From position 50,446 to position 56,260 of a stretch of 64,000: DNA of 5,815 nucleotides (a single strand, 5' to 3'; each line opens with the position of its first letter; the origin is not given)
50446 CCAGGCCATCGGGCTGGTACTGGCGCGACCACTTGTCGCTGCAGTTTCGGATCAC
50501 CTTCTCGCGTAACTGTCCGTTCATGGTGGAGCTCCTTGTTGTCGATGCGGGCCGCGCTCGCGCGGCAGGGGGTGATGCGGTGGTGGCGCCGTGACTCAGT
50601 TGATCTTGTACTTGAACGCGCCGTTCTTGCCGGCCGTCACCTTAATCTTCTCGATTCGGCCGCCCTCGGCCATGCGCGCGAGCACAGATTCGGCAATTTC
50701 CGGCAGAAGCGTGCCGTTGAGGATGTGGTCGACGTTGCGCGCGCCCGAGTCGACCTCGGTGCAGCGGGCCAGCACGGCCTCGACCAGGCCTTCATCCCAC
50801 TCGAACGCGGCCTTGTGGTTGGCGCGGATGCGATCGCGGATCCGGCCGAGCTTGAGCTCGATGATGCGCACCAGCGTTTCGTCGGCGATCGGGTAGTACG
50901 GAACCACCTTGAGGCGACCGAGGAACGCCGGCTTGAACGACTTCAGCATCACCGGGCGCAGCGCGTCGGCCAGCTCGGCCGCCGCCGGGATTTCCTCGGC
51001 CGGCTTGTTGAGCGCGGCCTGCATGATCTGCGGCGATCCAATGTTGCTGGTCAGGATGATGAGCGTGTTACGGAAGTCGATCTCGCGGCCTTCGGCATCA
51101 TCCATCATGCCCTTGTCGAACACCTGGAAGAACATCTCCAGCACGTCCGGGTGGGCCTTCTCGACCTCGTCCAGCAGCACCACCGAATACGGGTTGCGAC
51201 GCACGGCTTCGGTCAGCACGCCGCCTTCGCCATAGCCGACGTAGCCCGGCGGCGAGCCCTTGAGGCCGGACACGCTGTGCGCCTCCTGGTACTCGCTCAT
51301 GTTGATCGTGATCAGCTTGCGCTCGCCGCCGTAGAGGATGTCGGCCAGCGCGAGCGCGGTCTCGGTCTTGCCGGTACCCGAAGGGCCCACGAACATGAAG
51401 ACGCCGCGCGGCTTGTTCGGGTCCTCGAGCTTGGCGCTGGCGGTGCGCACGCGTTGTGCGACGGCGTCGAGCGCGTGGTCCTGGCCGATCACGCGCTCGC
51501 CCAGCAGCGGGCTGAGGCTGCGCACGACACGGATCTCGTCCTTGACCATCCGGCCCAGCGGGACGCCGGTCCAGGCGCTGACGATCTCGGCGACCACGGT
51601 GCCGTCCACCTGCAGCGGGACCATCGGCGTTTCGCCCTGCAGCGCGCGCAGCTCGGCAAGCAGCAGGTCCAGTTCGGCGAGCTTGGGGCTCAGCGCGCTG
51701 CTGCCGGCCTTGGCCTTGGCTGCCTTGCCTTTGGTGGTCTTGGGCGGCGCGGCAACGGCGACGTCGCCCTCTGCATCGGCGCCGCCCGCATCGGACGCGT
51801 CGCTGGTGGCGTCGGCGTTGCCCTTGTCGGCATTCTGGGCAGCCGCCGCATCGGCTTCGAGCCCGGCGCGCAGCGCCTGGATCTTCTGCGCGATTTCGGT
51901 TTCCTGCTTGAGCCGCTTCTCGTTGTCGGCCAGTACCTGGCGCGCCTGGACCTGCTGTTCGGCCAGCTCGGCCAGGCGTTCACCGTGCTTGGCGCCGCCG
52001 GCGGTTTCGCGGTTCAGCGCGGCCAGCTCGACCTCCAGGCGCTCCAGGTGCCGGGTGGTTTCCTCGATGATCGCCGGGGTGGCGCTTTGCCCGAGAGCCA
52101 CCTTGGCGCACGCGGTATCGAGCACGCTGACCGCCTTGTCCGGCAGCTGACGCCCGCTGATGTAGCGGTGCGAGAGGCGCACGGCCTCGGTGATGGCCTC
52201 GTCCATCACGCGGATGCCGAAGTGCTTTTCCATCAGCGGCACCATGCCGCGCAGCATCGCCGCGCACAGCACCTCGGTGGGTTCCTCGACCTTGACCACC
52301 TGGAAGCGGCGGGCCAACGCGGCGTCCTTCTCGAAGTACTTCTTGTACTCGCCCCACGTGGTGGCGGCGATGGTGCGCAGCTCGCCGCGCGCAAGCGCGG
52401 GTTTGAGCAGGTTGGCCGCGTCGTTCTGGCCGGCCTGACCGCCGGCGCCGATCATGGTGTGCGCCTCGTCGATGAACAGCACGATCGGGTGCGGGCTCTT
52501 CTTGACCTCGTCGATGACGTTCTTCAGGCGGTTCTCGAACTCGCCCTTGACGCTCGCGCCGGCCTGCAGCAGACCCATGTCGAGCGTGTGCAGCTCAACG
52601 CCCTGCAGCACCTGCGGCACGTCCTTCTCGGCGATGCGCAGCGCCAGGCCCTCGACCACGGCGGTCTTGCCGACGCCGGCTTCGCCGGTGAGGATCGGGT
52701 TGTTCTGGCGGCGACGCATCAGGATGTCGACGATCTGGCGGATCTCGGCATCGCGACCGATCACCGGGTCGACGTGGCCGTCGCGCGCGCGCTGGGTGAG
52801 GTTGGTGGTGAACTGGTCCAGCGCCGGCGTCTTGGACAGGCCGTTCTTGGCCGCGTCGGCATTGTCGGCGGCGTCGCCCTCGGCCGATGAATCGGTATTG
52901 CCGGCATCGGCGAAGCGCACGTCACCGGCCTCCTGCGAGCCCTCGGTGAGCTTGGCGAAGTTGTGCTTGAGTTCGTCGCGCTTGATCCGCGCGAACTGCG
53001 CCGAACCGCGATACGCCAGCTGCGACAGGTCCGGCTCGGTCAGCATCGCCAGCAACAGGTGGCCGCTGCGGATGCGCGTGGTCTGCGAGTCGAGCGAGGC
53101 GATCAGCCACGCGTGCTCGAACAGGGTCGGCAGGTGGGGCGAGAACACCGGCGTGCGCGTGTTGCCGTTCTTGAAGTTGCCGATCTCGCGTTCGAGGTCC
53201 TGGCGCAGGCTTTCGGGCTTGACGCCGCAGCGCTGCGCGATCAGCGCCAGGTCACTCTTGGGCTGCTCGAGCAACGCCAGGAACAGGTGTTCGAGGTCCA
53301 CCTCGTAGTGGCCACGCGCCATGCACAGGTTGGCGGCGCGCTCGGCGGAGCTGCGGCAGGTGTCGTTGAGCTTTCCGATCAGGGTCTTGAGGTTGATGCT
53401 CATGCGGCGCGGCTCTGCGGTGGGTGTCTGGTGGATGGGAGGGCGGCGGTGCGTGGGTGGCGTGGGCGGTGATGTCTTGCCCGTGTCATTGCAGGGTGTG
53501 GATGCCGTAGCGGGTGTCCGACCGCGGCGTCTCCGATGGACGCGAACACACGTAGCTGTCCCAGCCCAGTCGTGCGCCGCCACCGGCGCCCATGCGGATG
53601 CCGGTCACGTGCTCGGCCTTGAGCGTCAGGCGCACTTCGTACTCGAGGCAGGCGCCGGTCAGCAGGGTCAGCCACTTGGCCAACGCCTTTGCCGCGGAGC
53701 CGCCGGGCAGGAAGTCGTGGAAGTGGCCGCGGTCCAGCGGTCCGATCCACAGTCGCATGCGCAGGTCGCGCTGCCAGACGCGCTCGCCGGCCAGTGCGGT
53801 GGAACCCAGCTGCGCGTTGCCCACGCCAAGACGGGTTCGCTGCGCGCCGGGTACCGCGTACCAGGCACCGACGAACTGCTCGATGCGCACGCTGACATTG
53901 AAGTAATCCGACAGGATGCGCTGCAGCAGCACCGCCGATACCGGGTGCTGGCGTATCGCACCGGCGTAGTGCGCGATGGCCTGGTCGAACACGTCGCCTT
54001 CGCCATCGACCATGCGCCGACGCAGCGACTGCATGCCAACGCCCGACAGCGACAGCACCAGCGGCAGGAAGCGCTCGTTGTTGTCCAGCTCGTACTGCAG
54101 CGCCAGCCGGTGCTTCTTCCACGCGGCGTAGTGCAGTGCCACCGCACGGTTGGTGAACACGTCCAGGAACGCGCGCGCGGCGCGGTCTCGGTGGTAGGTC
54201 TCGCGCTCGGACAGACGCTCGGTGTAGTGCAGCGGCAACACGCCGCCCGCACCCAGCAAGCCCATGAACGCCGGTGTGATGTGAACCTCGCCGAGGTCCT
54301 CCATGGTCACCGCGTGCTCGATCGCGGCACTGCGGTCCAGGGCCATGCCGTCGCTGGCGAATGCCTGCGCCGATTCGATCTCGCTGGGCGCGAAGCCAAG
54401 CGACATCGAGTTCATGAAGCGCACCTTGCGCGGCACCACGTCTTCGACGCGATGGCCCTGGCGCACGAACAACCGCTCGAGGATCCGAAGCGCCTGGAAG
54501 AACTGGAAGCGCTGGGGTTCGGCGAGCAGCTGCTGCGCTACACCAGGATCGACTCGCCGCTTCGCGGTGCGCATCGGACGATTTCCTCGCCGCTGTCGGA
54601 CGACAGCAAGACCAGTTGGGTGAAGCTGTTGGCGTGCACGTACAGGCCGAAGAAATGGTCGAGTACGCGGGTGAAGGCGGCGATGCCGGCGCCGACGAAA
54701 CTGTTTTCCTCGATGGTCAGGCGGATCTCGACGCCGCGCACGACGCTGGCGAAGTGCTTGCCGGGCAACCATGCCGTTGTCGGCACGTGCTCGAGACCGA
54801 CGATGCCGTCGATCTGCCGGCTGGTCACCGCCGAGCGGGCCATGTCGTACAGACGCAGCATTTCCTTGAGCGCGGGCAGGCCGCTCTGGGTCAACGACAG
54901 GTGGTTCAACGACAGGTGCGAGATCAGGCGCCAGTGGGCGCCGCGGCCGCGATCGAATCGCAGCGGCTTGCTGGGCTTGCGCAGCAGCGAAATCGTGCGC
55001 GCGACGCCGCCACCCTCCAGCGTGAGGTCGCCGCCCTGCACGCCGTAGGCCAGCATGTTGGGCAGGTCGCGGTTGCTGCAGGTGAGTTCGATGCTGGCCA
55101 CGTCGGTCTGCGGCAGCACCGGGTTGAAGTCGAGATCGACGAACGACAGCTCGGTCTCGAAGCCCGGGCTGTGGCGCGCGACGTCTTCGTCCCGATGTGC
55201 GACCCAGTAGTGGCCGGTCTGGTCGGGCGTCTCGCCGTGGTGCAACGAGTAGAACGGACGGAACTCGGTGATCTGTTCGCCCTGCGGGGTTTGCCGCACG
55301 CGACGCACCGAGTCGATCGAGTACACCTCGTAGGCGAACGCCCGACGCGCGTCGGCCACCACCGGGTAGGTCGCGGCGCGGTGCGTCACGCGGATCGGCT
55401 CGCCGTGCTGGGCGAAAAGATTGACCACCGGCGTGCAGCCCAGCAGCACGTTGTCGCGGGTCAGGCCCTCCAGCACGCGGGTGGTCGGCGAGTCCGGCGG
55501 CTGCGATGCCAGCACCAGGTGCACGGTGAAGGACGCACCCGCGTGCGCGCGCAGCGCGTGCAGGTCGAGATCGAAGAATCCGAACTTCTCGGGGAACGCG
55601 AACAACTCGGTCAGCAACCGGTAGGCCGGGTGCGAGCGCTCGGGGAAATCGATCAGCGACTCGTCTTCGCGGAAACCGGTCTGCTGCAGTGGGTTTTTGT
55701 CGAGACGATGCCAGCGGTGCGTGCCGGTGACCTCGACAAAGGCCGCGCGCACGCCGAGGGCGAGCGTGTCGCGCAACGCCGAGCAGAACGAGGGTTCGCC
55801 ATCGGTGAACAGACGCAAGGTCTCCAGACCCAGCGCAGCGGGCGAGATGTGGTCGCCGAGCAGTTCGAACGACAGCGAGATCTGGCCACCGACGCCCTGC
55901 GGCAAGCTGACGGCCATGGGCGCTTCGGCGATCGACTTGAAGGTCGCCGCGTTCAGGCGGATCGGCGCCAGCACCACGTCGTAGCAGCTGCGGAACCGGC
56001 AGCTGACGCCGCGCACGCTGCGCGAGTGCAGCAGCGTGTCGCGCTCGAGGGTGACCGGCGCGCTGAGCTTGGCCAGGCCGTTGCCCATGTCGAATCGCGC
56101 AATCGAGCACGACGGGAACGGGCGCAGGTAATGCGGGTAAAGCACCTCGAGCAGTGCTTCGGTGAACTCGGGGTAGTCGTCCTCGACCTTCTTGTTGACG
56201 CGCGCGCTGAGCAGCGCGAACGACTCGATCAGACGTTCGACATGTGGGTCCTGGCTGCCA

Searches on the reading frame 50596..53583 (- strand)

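Call 51: search_protein_families(library=pfam, proteins=[window:50596-53583:-], max_evalue=0.001)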
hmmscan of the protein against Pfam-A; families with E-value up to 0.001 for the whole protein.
window:50596-53583:- (995 aa): 17 families
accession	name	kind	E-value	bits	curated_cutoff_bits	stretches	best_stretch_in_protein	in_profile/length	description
PF07724.20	AAA_2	-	1.9e-57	194.3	27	1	725-893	2-165/166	AAA domain (Cdc48 subfamily)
PF17871.7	AAA_lid_9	-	1.4e-28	99.3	22.8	1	440-537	5-100/104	AAA lid domain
PF00004.35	AAA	-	1.1e-19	71.6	21.2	2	297-409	2-109/131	ATPase family associated with various cellular activities (AAA)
PF07728.20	AAA_5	-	1.6e-13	51.3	22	1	730-850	3-125/139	AAA domain (dynein-related subfamily)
PF02861.25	Clp_N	-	8.9e-13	48.6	20.7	1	83-135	1-53/53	Clp amino terminal domain, pathogenicity island component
PF13191.12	AAA_16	-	2e-11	45.1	32.6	1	274-384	2-143/167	AAA ATPase domain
PF10431.15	ClpB_D2-small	-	1.2e-10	41.7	21.9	1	901-975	3-77/81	C-terminal, D2-small domain, of ClpB protein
PF13401.12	AAA_22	-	3.4e-09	37.5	27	0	292-389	4-100/130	AAA domain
PF12775.13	AAA_7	-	6.2e-06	26.3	25.8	0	729-771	36-78/181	P-loop containing dynein motor region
PF20720.3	nSTAND3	-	2.4e-05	24.5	27.2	0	282-325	8-48/155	Novel STAND NTPase 3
PF00158.32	Sigma54_activat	-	3.1e-05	24.2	20.2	0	727-836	23-131/168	Sigma-54 interaction domain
PF13481.12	AAA_25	-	7.7e-05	22.8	27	0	277-369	18-104/195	AAA domain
PF04851.21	ResIII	-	8.9e-05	22.9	22.5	0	701-752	8-49/164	Type III restriction enzyme, res subunit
PF01637.24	ATPase_2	-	0.00019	21.7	33.2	0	277-380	4-125/225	ATPase domain predominantly from Archaea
PF00437.27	T2SSE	-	0.00019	20.6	24.9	0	723-761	139-177/370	Type II/IV secretion system protein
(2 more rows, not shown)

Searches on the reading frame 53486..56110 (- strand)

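Call 51: search_protein_families(library=pfam, proteins=[window:53486-56110:-], max_evalue=0.001)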
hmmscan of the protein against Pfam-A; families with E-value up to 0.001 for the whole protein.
window:53486-56110:- (874 aa): 1 family
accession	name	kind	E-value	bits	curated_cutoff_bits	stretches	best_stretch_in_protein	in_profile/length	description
PF06996.16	T6SS_TssG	-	5.4e-96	321.9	24.6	1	531-854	1-303/304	Type VI secretion, TssG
